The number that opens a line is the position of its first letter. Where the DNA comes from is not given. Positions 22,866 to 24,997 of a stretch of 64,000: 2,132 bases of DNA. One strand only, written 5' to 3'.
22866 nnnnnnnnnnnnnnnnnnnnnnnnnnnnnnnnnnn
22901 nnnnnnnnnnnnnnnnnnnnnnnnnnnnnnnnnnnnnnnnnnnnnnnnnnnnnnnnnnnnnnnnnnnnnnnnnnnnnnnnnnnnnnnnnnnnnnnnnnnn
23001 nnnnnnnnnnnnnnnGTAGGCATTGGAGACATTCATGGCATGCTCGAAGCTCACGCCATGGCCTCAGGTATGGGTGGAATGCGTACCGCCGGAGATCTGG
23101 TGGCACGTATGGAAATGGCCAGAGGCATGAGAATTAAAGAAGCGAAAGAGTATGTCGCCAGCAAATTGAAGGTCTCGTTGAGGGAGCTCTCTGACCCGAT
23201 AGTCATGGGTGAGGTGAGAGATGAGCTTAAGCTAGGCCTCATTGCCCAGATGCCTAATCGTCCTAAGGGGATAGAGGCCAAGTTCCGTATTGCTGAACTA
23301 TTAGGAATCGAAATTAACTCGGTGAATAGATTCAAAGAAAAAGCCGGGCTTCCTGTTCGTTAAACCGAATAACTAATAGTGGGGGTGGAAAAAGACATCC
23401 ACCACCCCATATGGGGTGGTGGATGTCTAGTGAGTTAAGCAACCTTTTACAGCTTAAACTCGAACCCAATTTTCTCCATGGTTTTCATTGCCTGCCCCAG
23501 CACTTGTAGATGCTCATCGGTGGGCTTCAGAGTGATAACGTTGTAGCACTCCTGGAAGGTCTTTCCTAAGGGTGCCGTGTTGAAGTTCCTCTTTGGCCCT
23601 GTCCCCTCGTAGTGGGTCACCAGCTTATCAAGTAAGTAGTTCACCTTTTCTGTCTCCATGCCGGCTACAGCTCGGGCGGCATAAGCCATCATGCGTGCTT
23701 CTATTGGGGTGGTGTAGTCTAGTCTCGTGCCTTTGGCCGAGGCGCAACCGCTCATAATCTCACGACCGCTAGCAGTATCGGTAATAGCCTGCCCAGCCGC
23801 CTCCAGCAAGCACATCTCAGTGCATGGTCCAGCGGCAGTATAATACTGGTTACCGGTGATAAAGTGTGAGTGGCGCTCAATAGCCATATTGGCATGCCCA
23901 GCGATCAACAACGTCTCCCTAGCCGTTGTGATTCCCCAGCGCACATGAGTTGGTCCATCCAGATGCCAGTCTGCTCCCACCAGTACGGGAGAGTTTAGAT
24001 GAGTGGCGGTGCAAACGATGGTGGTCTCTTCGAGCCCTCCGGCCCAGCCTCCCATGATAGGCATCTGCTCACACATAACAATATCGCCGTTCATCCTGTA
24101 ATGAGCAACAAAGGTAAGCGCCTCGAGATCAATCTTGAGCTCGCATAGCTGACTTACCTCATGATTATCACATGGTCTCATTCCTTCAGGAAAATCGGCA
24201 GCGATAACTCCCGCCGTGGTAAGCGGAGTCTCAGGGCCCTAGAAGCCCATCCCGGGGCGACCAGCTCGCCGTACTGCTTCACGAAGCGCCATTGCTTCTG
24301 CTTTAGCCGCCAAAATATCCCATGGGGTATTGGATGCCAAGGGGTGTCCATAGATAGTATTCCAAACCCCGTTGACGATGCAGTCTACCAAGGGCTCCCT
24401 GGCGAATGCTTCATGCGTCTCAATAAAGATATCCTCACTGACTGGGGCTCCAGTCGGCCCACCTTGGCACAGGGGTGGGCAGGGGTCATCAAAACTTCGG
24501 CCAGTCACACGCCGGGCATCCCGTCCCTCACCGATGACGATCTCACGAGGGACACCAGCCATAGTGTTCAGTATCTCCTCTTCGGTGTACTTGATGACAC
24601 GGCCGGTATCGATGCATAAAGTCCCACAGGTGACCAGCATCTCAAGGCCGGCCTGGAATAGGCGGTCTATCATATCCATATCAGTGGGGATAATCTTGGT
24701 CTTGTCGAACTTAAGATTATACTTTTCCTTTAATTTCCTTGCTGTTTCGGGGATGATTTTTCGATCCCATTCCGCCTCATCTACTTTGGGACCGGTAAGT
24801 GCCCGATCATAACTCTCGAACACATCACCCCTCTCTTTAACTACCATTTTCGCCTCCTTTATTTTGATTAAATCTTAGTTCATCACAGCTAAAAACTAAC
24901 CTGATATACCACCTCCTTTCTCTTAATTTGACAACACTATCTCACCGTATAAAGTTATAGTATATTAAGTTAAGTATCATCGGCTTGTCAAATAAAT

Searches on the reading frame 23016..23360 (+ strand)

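Call 5: search_protein_families(library=ncbifam, proteins=[window:23016-23360:+], max_evalue=0.00001)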
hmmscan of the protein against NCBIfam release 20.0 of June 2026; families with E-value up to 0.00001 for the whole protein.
window:23016-23360:+ (115 aa): 1 family
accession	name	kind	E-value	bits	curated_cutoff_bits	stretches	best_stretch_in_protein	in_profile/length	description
TIGR02368.1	dimeth_PyL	equivalog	1.1e-35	123.2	369.1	1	1-108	357-464/466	[dimethylamine--corrinoid protein] Co-methyltransferase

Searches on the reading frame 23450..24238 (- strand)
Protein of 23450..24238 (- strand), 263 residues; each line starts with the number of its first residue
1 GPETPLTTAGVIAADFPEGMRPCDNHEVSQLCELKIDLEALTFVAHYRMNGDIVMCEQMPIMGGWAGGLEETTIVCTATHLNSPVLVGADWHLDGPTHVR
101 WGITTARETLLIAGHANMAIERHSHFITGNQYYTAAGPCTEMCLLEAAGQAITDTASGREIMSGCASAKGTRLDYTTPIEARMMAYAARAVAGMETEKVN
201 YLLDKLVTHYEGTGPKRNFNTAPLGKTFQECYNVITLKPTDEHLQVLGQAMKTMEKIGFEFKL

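Call 6: search_protein_families(library=ncbifam, proteins=[window:23450-24238:-], max_evalue=0.00001)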
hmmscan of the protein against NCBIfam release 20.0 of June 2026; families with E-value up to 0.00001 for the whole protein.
window:23450-24238:- (263 aa): 0 families

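Call 7: search_protein_families(library=pfam, proteins=[window:23450-24238:-], max_evalue=0.0001)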
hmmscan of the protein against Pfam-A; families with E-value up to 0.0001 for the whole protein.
window:23450-24238:- (263 aa): 1 family
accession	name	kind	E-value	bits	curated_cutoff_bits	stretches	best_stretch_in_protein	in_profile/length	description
PF05369.18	MtmB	-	2e-114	383.4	25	1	1-258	197-449/450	Monomethylamine methyltransferase MtmB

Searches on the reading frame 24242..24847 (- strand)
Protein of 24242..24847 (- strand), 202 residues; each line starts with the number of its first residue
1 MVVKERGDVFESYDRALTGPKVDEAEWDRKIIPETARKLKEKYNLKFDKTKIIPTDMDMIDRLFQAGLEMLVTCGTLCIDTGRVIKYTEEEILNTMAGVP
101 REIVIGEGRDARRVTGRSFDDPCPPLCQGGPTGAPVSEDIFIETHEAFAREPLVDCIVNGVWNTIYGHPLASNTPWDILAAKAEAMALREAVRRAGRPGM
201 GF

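Call 6: search_protein_families(library=ncbifam, proteins=[window:24242-24847:-], max_evalue=0.00001)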
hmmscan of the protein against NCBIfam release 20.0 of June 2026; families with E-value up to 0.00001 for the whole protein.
window:24242-24847:- (202 aa): 0 families

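Call 7: search_protein_families(library=pfam, proteins=[window:24242-24847:-], max_evalue=0.0001)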
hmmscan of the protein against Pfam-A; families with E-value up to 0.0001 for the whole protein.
window:24242-24847:- (202 aa): 1 family
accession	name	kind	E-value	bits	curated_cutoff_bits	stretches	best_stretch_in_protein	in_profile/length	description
PF05369.18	MtmB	-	8.5e-76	256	25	1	8-201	2-194/450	Monomethylamine methyltransferase MtmB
